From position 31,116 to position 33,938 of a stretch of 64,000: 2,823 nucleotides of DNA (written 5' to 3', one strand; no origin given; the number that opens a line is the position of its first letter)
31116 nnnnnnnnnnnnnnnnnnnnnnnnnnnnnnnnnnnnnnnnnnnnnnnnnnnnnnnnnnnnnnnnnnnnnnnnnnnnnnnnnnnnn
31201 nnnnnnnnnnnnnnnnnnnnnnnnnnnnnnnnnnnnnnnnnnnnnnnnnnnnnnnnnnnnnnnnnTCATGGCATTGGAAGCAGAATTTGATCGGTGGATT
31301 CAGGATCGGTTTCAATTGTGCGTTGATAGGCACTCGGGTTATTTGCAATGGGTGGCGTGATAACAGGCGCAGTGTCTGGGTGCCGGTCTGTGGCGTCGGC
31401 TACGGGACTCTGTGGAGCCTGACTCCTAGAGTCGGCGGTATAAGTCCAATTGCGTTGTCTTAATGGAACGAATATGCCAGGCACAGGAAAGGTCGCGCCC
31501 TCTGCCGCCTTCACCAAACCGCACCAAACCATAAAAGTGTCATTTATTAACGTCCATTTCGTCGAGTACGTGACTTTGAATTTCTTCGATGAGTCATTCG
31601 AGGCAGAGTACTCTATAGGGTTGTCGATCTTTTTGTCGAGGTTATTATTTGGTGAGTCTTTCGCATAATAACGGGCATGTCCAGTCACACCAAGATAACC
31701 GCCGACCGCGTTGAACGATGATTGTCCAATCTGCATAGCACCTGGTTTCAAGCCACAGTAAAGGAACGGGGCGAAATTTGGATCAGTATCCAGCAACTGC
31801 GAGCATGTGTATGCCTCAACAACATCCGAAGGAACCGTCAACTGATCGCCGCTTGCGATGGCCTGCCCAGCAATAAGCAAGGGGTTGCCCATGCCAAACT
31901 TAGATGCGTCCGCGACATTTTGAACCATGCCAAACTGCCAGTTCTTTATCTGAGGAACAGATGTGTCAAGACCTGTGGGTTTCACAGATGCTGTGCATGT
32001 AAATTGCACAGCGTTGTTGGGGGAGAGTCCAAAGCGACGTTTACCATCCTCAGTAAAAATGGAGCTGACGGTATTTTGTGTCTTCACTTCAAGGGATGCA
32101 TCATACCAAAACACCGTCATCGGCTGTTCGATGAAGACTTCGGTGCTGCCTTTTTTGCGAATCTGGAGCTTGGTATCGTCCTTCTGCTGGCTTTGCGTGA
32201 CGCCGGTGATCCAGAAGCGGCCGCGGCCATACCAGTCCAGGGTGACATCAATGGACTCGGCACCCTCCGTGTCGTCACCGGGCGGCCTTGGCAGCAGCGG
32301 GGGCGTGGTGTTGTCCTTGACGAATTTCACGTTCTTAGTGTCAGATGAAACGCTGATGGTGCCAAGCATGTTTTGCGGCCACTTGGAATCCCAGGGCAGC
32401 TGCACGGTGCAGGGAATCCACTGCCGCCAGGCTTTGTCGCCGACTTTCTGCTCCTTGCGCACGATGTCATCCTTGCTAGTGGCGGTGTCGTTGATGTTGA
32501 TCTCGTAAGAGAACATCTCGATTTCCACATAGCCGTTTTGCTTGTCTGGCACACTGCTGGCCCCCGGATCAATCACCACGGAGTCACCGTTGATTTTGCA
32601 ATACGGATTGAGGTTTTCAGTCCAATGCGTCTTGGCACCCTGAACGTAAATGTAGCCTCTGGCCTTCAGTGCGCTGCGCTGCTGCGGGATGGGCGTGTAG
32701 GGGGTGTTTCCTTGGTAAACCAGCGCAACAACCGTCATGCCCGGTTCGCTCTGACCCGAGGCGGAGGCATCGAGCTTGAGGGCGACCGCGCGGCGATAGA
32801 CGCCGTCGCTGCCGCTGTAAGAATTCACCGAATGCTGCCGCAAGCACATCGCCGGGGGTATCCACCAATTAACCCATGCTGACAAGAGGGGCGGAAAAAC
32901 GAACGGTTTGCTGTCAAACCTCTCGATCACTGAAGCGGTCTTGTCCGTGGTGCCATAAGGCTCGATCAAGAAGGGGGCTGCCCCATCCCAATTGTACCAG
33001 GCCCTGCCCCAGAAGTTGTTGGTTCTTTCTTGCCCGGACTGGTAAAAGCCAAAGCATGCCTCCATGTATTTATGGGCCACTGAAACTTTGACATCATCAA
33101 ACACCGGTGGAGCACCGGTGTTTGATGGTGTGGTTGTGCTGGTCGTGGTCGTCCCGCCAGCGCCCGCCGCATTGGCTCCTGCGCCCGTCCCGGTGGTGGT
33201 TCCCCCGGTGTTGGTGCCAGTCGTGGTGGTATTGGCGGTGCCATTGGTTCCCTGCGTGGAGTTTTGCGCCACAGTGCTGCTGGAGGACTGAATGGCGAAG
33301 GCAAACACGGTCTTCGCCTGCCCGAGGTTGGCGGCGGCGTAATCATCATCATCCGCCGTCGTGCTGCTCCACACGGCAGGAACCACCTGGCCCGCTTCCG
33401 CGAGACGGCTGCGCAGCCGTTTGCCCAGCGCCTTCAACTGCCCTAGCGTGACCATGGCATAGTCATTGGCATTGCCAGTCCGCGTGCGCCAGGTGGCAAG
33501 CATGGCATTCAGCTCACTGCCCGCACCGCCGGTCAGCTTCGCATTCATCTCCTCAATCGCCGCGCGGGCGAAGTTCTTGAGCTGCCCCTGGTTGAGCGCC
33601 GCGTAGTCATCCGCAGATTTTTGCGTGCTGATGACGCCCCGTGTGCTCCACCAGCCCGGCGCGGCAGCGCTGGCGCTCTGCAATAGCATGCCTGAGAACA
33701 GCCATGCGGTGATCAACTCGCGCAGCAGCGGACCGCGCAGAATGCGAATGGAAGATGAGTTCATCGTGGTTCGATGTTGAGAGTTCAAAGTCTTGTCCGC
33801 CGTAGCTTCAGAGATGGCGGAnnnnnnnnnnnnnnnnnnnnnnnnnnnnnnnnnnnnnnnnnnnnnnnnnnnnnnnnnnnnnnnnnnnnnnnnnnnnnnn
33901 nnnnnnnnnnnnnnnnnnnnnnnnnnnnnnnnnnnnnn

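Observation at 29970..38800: Five-gene island of fibre-like and secreted proteins around a phased repeat array: candidate undescribed system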

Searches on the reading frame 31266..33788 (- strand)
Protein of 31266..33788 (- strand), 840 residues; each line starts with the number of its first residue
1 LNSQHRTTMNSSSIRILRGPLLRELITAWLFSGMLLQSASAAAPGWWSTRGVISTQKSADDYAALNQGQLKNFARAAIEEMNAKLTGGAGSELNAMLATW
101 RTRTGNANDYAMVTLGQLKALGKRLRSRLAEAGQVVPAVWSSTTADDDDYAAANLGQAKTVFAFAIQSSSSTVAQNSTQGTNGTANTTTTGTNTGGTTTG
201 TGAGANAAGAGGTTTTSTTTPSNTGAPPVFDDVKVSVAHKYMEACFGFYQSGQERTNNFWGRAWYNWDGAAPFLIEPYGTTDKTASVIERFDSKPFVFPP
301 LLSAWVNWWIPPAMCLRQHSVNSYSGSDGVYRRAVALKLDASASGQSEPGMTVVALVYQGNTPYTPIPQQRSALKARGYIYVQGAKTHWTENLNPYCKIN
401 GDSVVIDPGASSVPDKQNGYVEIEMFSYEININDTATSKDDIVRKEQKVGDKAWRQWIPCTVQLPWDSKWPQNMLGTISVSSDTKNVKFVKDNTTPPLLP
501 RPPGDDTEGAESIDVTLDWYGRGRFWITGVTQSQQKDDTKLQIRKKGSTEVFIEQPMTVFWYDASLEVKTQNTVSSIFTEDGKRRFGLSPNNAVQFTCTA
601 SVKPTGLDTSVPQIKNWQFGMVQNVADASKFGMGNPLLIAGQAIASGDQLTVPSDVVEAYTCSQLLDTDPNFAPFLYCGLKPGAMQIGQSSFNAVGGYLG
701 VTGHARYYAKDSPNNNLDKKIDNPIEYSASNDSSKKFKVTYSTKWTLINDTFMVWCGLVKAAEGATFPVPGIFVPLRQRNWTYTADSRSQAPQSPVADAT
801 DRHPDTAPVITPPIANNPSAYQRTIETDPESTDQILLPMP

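Call 9: search_protein_families(library=pfam, proteins=[window:31266-33788:-], max_evalue=0.1)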
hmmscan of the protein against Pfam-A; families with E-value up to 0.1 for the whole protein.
window:31266-33788:- (840 aa): 0 families

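Call 11: search_protein_families(library=phrogs, proteins=[window:31266-33788:-], max_evalue=0.01)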
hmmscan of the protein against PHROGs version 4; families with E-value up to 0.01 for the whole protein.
window:31266-33788:- (840 aa): 0 families

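Call 12: search_protein_families(library=ncbifam, proteins=[window:31266-33788:-], max_evalue=0.01)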
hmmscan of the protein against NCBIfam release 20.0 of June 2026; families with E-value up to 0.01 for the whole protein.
window:31266-33788:- (840 aa): 0 families

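Call 14: find_homologous_proteins(query=window:31266-33764:-, max_evalue=0.001)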
Query window:31266-33764:- (832 aa): 8 proteins with E <= 0.001 among 8000 candidates.
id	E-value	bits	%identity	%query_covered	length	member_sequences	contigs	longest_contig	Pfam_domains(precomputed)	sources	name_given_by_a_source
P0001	0.0e+0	1914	100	100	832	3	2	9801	-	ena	-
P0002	8.2e-69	251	36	49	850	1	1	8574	-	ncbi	-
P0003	2.7e-52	196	34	48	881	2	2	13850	-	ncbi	-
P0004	4.6e-36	142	49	21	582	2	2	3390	-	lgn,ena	-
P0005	2.8e-28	117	46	19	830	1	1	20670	PF18884.6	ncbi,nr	ncbi:MAG: sugar-binding protein [Prosthecobacter sp.]|nr:sugar-binding protein [Prosthecobacter sp.]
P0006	5.4e-27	112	48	18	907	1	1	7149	-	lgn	-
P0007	4.5e-23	99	35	29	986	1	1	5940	-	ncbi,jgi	jgi:hypothetical protein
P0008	1.5e-22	98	44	19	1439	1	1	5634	-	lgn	-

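Call 15: find_encoding_contigs(protein=P0002, flank=10000, max_places=4)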
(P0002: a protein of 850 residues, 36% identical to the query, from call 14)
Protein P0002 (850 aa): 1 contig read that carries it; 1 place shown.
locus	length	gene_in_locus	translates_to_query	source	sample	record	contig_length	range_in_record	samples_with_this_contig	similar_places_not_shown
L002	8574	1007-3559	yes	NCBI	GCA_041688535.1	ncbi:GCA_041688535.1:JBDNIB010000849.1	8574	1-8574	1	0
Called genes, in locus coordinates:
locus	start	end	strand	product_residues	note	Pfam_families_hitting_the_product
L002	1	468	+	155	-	?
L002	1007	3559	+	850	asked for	-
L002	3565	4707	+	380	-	-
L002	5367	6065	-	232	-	PF06439:3keto-disac_hyd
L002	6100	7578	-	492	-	PF00072:Response_reg, PF00158:Sigma54_activat, PF14532:Sigma54_activ_2, PF07728:AAA_5, PF25601:AAA_lid_14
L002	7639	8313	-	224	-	PF01255:Prenyltransf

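Call 16: find_encoding_contigs(protein=P0003, flank=10000, max_places=4)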
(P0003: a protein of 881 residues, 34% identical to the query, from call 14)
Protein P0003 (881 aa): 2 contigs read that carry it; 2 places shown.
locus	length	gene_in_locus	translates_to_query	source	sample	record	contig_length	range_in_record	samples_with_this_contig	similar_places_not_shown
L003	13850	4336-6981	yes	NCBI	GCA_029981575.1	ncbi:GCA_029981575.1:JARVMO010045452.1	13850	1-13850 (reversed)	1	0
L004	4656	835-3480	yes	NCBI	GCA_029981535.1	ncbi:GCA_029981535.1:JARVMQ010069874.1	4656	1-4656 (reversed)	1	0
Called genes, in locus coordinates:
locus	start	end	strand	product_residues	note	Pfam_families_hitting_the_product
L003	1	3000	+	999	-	?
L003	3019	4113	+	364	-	-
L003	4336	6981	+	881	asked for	-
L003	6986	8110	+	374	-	-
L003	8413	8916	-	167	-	PF01257:2Fe-2S_thioredx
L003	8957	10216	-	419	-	PF00346:Complex1_49kDa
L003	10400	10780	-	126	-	-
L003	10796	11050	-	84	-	-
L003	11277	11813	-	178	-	PF00255:GSHPx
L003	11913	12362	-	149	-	-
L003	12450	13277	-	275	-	-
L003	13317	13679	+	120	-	-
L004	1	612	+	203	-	?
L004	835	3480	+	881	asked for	-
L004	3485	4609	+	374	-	-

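Call 69: search_protein_families(library=padloc, proteins=[window:31266-33764:-], max_evalue=0.01)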
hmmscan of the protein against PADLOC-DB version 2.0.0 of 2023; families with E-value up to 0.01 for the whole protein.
window:31266-33764:- (832 aa): 0 families

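Call 72: search_solved_structures(query=window:31266-33764:-, max_evalue=1)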
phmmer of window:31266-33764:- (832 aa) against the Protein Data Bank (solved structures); distinct sequences matched with E-value up to 1: 1.
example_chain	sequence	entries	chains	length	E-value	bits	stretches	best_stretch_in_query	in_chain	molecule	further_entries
7u9e_B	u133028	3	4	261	0.99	10.5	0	144-216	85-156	LMIV230-01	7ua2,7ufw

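Call 90: search_protein_families(library=pfam, proteins=[L003:1-3000:+, L003:3019-4113:+, L002:1-468:+], max_evalue=0.001)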
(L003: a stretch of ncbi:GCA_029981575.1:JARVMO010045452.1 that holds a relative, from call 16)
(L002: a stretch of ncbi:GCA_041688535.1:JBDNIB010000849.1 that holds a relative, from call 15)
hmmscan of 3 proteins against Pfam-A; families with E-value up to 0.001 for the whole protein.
L003:1-3000:+ (999 aa): 1 family
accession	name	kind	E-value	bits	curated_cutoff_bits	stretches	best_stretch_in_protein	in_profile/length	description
PF18884.5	TSP3_bac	-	0.00014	22.1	25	0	158-179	1-22/22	Bacterial TSP3 repeat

L003:3019-4113:+ (364 aa): 0 families

L002:1-468:+ (155 aa): 0 families
